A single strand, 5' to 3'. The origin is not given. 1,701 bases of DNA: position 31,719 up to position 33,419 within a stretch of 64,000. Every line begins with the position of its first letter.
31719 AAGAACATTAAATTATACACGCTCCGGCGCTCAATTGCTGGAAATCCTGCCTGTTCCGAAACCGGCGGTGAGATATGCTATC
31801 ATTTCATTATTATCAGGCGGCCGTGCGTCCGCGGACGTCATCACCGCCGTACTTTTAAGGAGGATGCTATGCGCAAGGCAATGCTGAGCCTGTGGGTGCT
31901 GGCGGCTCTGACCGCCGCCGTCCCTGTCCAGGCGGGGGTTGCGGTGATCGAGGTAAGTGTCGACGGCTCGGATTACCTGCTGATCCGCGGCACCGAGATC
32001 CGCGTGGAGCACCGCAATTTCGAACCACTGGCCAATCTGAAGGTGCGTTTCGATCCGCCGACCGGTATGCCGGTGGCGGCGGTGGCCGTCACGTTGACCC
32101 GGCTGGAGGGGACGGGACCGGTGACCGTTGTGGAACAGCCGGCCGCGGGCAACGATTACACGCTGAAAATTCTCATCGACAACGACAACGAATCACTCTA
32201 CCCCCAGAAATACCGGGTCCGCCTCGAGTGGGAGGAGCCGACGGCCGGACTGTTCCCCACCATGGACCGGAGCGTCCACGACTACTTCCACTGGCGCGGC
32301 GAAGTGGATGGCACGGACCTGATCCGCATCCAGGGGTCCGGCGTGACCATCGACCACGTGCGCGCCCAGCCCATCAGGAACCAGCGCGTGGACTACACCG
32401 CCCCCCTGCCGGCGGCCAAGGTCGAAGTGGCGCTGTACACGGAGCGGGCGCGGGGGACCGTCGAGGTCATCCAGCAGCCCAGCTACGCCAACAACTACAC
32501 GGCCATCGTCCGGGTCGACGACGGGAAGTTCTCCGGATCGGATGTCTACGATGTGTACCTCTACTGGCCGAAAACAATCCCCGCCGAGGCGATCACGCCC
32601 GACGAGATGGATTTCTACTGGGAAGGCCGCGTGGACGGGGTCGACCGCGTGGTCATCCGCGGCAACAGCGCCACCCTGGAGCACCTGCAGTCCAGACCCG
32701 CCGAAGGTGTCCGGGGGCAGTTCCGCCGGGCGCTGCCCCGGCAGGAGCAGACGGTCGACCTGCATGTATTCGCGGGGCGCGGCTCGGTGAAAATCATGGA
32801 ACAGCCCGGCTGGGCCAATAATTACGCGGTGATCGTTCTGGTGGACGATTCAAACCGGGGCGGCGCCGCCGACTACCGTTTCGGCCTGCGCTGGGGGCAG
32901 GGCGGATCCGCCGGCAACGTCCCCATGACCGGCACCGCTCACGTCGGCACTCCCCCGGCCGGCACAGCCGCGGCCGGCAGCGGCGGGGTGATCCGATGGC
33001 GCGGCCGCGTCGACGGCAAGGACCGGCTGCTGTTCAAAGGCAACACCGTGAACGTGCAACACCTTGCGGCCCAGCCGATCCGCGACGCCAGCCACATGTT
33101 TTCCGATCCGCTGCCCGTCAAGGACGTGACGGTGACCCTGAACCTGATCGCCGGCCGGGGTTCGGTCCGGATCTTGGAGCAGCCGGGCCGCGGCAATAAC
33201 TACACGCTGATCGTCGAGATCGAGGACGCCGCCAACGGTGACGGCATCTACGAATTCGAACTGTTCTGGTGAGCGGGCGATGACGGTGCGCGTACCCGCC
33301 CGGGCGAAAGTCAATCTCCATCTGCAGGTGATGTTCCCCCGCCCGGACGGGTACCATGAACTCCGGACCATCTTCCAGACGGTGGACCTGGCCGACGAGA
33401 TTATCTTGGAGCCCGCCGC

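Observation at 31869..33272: Secreted protein made of four tandem copies of an undescribed approximately 110-aa domain, immediately upstream of ispE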

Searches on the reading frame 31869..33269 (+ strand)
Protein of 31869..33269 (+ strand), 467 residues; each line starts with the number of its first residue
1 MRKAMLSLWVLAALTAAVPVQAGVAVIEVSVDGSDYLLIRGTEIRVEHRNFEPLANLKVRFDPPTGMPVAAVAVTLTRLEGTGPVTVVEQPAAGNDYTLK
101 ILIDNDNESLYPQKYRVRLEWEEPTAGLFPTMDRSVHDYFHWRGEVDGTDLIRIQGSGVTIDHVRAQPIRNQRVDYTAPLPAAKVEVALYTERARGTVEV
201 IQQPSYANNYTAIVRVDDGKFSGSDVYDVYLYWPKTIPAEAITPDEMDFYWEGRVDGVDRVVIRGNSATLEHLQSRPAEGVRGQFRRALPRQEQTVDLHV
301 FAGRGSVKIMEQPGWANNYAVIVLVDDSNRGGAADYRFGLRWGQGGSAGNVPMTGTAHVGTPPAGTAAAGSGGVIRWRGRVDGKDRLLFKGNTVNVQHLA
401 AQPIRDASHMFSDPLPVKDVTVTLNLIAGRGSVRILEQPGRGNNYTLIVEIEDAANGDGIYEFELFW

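Call 4: search_protein_families(library=pfam, proteins=[window:31869-33269:+], max_evalue=10)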
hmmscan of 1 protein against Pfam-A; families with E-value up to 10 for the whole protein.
window:31869-33269:+ (467 aa): 2 families
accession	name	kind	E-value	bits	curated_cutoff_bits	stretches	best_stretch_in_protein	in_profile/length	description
PF00576.27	Transthyretin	-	0.15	13.1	25.3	1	63-122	8-66/109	HIUase/Transthyretin family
PF02505.19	MCR_D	-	0.29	11.4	25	1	255-311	25-82/142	Methyl-coenzyme M reductase operon protein D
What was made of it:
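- On Any named Pfam-A or NCBIfam domain: For the whole protein, the best Pfam hits are Transthyretin (E = 0.15, 13 bits against a cut-off of 25.3) and MCR_D (E = 0.29) (call 4).
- On LecA/PA-IL or ricin-B lectins: The window protein has none (call 4).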

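Call 5: search_protein_families(library=ncbifam, proteins=[window:31869-33269:+], max_evalue=10)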
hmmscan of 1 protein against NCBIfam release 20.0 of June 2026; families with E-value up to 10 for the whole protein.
window:31869-33269:+ (467 aa): 1 family
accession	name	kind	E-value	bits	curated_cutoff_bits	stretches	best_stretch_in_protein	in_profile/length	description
NF001033.0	PRK00114.1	equivalog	0.00011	21.5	244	1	419-455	103-139/297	Hsp33 family molecular chaperone HslO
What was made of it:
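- On Any named Pfam-A or NCBIfam domain: The best NCBIfam hit is HslO (21.5 bits against 244) (call 5).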

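Call 7: find_homologous_proteins(query=window:31869-33269:+, max_evalue=0.001)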
Query window:31869-33269:+ (467 aa): 43 proteins with E <= 0.001 among 8000 candidates.
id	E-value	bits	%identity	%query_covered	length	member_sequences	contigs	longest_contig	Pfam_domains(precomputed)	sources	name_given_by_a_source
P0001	0.0e+0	1061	100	100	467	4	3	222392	-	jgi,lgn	-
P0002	5.4e-271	917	85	100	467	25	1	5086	-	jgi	-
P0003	3.9e-227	773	72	100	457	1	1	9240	-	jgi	jgi:hypothetical protein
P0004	5.4e-187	640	85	72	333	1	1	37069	-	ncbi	-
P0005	2.2e-173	595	56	99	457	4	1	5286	-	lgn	-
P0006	1.4e-167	576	56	98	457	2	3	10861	-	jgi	jgi:hypothetical protein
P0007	4.5e-166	571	55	98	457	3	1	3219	-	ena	-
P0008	8.8e-166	570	55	98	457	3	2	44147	-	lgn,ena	-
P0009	4.0e-161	555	54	100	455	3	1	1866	-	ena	-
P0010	8.0e-161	554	53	96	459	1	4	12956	-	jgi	-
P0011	2.8e-156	539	51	99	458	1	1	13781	-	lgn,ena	-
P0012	3.8e-155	535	52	95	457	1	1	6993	-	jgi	jgi:hypothetical protein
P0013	8.1e-154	531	52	100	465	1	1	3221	-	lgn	-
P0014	3.2e-153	529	51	100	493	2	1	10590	-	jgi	-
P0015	1.7e-151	523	51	100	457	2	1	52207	-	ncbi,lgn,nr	ncbi:MAG: hypothetical protein JXQ27_07180 [Acidobacteria bacterium]|nr:hypothetical protein [Acidob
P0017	2.7e-147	509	51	100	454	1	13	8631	-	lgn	-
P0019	3.5e-106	374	39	96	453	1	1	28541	-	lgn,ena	-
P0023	1.3e-74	270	37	100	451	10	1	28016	-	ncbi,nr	ncbi:MAG: hypothetical protein J7L64_08530 [Acidobacteria bacterium]|nr:hypothetical protein [Acidob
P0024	1.1e-58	217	36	47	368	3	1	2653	-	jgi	jgi:hypothetical protein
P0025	1.0e-43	168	35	71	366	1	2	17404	-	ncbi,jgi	-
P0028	3.0e-36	143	37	44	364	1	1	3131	-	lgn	-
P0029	3.3e-36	143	35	49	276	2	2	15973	-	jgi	-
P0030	5.7e-36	142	38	47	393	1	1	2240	-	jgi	jgi:hypothetical protein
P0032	4.1e-35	139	36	48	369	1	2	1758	-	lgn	-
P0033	3.6e-24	103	38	39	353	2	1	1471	-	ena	-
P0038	6.5e-20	89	50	23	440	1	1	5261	PF13441.13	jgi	jgi:hypothetical protein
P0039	1.5e-18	85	50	22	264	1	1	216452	-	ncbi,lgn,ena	-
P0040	3.1e-18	84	48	21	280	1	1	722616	-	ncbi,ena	-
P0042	1.2e-12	65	38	20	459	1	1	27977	PF24208.2,PF14200.13,PF00652.29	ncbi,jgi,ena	-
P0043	6.9e-12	63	32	43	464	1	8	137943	PF24208.2,PF14200.13,PF00652.29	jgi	jgi:hypothetical protein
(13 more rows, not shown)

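Call 8: search_solved_structures(query=window:31869-33269:+, max_evalue=10)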
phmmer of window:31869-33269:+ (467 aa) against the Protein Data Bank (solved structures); distinct sequences matched with E-value up to 10: 6.
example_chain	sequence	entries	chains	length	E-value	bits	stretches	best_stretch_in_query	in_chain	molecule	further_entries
3fbk_A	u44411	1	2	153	0.11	14.3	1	272-330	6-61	Regulator of G-protein signaling 3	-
6rd4_R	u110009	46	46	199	0.59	11.9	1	180-241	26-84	Mitochondrial ATP synthase subunit delta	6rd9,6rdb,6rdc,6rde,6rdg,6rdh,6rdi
5xne_B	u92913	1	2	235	1.1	11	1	163-231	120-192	Alpha-acetolactate decarboxylase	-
6j3d_A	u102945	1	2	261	1.4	10.7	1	163-231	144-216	Alpha-acetolactate decarboxylase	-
9vzj_A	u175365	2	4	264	2.2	10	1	326-384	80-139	Limiting CO2-inducible protein B/C beta carbonyic anhydrase domain-containing protein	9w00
9w05_A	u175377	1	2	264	2.8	9.7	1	326-384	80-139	Limiting CO2-inducible protein B/C beta carbonyic anhydrase domain-containing protein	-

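Call 20: find_encoding_contigs(protein=P0015, flank=6000, max_places=2)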
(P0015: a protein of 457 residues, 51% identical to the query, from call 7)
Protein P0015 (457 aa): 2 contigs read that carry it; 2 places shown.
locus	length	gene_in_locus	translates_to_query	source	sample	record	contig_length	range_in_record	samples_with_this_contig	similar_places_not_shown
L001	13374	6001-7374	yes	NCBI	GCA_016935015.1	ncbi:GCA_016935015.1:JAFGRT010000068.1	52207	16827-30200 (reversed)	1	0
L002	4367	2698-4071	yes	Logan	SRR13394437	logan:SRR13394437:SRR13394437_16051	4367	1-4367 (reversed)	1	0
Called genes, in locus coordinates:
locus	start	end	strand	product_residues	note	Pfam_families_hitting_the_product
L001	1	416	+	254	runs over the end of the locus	PF01061:ABC2_membrane, PF12679:ABC2_membrane_2, PF12730:ABC2_membrane_4, PF12698:ABC2_membrane_3, PF13346:ABC2_membrane_5 (weak)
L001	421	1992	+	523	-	PF23357:DUF7088, PF09822:ABC_transp_aux, PF14258:DUF4350 (weak), PF23355:IFT52_GIFT (faint)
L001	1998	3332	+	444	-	PF14238:DUF4340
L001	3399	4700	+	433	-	PF02310:B12-binding (faint), PF04055:Radical_SAM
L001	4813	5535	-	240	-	-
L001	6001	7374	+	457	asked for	-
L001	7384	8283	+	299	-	PF00288:GHMP_kinases_N, PF08544:GHMP_kinases_C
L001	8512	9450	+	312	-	PF13793:Pribosyltran_N, PF00156:Pribosyltran, PF14572:Pribosyl_synth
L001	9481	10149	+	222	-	PF01386:Ribosomal_L25p, PF14693:Ribosomal_TL5_C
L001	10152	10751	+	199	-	PF01195:Pept_tRNA_hydro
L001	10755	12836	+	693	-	PF03030:H_PPase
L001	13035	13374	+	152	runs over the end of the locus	PF01250:Ribosomal_S6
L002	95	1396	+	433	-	PF02310:B12-binding (faint), PF04055:Radical_SAM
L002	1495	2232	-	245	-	-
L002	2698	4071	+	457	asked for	-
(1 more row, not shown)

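Call 21: find_encoding_contigs(protein=P0019, flank=6000, max_places=2)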
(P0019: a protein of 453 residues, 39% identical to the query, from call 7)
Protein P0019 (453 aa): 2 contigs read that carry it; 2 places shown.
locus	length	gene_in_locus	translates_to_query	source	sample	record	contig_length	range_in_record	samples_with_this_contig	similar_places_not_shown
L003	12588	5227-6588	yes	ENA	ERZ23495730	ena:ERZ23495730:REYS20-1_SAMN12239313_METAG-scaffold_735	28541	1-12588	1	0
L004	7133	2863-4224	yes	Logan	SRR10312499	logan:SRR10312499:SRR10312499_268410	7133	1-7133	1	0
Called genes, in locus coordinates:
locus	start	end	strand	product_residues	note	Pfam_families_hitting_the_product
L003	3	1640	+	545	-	?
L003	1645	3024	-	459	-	PF00072:Response_reg, PF00158:Sigma54_activat, PF14532:Sigma54_activ_2, PF07728:AAA_5 (weak), PF25601:AAA_lid_14, PF02954:HTH_8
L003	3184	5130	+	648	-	PF00012:HSP70, PF06723:MreB_Mbl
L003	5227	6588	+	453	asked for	-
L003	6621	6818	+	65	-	PF10771:DUF2582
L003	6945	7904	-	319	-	PF12895:ANAPC3 (weak), PF00515:TPR_1, PF07719:TPR_2 (weak), PF13181:TPR_8 (weak), PF13414:TPR_11 (weak), PF13432:TPR_16 (weak), PF00515:TPR_1, PF14559:TPR_19, +21 more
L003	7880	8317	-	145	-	PF02472:ExbD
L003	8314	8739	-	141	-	PF02472:ExbD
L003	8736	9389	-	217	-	PF01618:MotA_ExbB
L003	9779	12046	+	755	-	PF02867:Ribonuc_red_lgC, PF12637:TSCPD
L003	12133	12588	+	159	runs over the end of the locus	PF00581:Rhodanese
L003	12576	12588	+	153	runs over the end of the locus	PF07291:MauE, PF07681:DoxX (weak)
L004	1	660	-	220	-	?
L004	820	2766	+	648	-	PF00012:HSP70, PF06723:MreB_Mbl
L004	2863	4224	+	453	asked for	-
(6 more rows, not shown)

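Call 22: find_encoding_contigs(protein=P0023, flank=6000, max_places=2)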
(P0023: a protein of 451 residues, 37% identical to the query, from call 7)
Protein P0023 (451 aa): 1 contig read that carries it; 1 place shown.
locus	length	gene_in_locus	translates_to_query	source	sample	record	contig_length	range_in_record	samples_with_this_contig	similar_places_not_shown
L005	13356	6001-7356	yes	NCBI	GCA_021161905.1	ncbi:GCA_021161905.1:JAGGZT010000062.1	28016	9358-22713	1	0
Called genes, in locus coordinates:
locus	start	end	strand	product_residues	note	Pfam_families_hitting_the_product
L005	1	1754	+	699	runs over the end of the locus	PF13231:PMT_2 (weak)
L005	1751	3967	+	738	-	PF13231:PMT_2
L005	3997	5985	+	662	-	PF13231:PMT_2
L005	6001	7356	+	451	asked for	-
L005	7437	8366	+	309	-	PF00005:ABC_tran, PF13304:AAA_21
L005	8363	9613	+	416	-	PF12679:ABC2_membrane_2, PF12698:ABC2_membrane_3, PF01061:ABC2_membrane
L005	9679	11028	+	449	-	-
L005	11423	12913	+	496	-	PF01833:TIG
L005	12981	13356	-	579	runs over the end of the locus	PF04389:Peptidase_M28, PF01546:Peptidase_M20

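Call 37: search_protein_families(library=pfam, proteins=[P0030, P0039, P0042, P0038], max_evalue=0.01)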
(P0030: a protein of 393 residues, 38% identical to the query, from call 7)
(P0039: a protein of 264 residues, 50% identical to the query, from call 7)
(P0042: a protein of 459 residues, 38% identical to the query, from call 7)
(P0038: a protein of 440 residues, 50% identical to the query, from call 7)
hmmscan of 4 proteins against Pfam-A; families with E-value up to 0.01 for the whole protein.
P0030 (393 aa): 1 family
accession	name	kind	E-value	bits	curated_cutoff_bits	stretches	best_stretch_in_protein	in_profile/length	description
PF07828.18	PA-IL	-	0.0014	19.1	22.5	1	36-136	15-119/121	PA-IL-like protein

P0039 (264 aa): 0 families

P0042 (459 aa): 3 families
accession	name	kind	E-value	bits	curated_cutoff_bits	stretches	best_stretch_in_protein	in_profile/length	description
PF14200.12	RicinB_lectin_2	-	9.9e-46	154.8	25.6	4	35-108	11-87/89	Ricin-type beta-trefoil lectin domain-like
PF00652.28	Ricin_B_lectin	-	5.3e-21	75.5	29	2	40-166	4-126/126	Ricin-type beta-trefoil lectin domain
PF24208.1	Beta-tre_PLH30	-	5.2e-06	26.9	27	0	39-93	1-56/130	Endo-acting ulvan lyase beta-trefoil domain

P0038 (440 aa): 1 family
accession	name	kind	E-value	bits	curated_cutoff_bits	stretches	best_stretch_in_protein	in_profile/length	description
PF13441.11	Gly-zipper_YMGG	-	0.00032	20.8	28.9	1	124-156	8-41/45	YMGG-like Gly-zipper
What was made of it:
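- ricin-B beta-trefoil lectins (Pfam E = 1e-45; call 37);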

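Call 42: find_encoding_contigs(protein=P0039, flank=5000, max_places=1)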
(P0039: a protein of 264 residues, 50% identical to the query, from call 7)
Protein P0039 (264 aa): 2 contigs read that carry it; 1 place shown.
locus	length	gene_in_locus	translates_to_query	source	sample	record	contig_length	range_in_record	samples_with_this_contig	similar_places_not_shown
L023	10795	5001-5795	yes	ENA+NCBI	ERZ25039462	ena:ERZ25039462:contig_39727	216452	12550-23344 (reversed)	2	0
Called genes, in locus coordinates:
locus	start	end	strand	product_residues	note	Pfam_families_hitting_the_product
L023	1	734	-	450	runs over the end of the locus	PF00083:Sugar_tr, PF07690:MFS_1, PF12832:MFS_1_like (weak), PF00083:Sugar_tr (weak)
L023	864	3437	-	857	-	PF12704:MacB_PCD, PF02687:FtsX, PF12704:MacB_PCD, PF02687:FtsX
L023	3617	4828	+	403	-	PF04909:Amidohydro_2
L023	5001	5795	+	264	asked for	-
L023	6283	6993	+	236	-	-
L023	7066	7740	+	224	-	PF00072:Response_reg, PF00486:Trans_reg_C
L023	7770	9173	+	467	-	PF00672:HAMP, PF00512:HisKA, PF02518:HATPase_c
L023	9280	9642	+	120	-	-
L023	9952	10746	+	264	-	PF07978:NIPSNAP, PF21614:DUF6854 (faint), PF07978:NIPSNAP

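Call 43: find_encoding_contigs(protein=P0040, flank=5000, max_places=1)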
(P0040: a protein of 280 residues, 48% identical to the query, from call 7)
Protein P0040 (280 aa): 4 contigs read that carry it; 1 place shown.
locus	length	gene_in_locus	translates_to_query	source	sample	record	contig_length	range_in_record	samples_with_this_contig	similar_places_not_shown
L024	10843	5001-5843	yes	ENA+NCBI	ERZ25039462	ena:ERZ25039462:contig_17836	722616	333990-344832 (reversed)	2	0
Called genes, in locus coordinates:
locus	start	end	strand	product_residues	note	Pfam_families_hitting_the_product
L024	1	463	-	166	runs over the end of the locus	PF01257:2Fe-2S_thioredx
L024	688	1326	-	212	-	-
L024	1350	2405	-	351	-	PF07991:KARI_N, PF01450:KARI_C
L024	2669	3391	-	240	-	-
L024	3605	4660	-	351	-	PF04015:DUF362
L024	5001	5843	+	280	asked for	-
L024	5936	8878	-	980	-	PF05762:VWA_CoxE, PF00092:VWA, PF13519:VWA_2, PF13768:VWA_3, PF23914:TPR_CcmH_CycH, PF13371:TPR_9 (weak), PF00515:TPR_1, PF07719:TPR_2, +7 more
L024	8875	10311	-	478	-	-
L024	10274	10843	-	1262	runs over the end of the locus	PF07719:TPR_2 (faint), PF12895:ANAPC3 (faint), PF14559:TPR_19 (faint), PF23914:TPR_CcmH_CycH (weak)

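Call 44: find_encoding_contigs(protein=P0025, flank=5000, max_places=1)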
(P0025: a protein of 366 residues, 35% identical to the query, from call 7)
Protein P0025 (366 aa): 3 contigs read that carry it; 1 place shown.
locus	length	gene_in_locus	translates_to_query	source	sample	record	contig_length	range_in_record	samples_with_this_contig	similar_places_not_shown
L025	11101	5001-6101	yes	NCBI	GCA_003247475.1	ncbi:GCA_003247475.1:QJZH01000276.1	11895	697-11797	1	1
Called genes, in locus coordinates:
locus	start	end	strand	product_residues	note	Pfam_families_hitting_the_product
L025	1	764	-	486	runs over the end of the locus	?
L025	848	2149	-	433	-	PF00275:EPSP_synthase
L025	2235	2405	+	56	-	-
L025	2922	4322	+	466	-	-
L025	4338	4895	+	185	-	PF07617:DUF1579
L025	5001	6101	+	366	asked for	-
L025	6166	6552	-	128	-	-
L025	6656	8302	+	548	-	-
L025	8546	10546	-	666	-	PF00456:Transketolase_N, PF02779:Transket_pyr, PF22613:Transketolase_C_1, PF02780:Transketolase_C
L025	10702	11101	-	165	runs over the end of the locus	?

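Call 45: find_encoding_contigs(protein=P0029, flank=5000, max_places=1)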
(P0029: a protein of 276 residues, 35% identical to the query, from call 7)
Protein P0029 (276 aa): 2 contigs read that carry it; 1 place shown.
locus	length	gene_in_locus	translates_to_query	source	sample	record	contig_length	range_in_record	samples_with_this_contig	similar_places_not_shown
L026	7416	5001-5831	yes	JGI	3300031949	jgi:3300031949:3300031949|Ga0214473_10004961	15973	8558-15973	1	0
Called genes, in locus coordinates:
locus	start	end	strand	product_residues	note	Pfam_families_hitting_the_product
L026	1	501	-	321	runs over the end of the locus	PF01479:S4 (weak), PF00849:PseudoU_synth_2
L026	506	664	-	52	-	-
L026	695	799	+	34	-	-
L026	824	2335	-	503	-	PF03901:Glyco_transf_22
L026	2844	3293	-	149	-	PF00042:Globin (weak)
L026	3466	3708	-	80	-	-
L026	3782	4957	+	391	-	PF09594:GT87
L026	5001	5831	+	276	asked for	-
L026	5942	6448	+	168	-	-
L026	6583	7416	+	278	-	?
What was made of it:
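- Two divergent members lie immediately downstream of GT-C glycosyltransferases: three PMT_2 genes in one case and GT87 in the other (calls 22, 45). Two distant members follow GT-C glycosyltransferases, which use polyprenyl-phosphate sugar donors (calls 22, 45; the donor chemistry is from general knowledge).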

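Call 49: predict_structure(alignment_id=A3)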
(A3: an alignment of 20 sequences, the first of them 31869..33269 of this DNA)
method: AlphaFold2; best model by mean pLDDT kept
length: 467 residues; sequences in the alignment: 20
mean_pLDDT: 82.3   pTM: 0.43
mean pLDDT of the five models: 82.3, 82.1, 82.1, 81.1, 81.1
residues with pLDDT >= 90: 174; 70-90: 228; 50-70: 31; < 50: 34
segments of 3 or more residues with pLDDT < 50: 124-130, 347-371
pLDDT, mean of each block of 10 residues (from residue 1): 75 58 87 90 89 87 86 85 88 84 78 88 50 75 91 90 86 86 84 87 81 89 88 74 78 91 89 87 85 89 91 89 90 90 59 30 27 84 94 90 86 86 90 94 93 88 91
secondary structure, 60 per line:
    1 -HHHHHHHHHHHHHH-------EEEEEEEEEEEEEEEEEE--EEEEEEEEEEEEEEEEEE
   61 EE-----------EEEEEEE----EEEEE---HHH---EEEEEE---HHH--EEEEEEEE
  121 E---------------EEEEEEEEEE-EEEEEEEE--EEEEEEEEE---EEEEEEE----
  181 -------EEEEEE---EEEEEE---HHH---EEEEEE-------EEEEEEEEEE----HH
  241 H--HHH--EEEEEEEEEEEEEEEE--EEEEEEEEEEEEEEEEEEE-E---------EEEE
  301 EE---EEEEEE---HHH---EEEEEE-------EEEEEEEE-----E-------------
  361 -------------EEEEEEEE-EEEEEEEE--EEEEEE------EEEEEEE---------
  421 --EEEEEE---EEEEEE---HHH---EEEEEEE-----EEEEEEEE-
elements in order: H2-15 E23-40 E43-62 E74-80 E85-89 E99-104 E113-121 E137-146 E148-155 E158-166 E170-176 E188-193 E197-202 E212-217 E225-234 E249-264 E267-285 E297-302 E306-311 E321-326 E334-341 E374-381 E383-390 E393-398 E405-411 E423-428 E432-437 E447-453 E459-466
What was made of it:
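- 31869..31934 (+): Predicted Sec signal peptide (aa 1-22, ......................|G); there is no lipobox cysteine. Sequence features plus an AF2 helix at residues 2-15 (call 49).
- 32904..32975 (+): Gly/Ala/Thr/Pro-rich linker (aa 346-369), predicted to be disordered. pLDDT is below 50 for residues 347-371 in the full-length model (call 49).
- The full-length model shows four separate domains with pTM 0.43 and disordered linkers (call 49). The architecture is beads-on-a-string with flexible linkers (call 49). The full-length model predicts no inter-domain packing (pTM 0.43; call 49).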
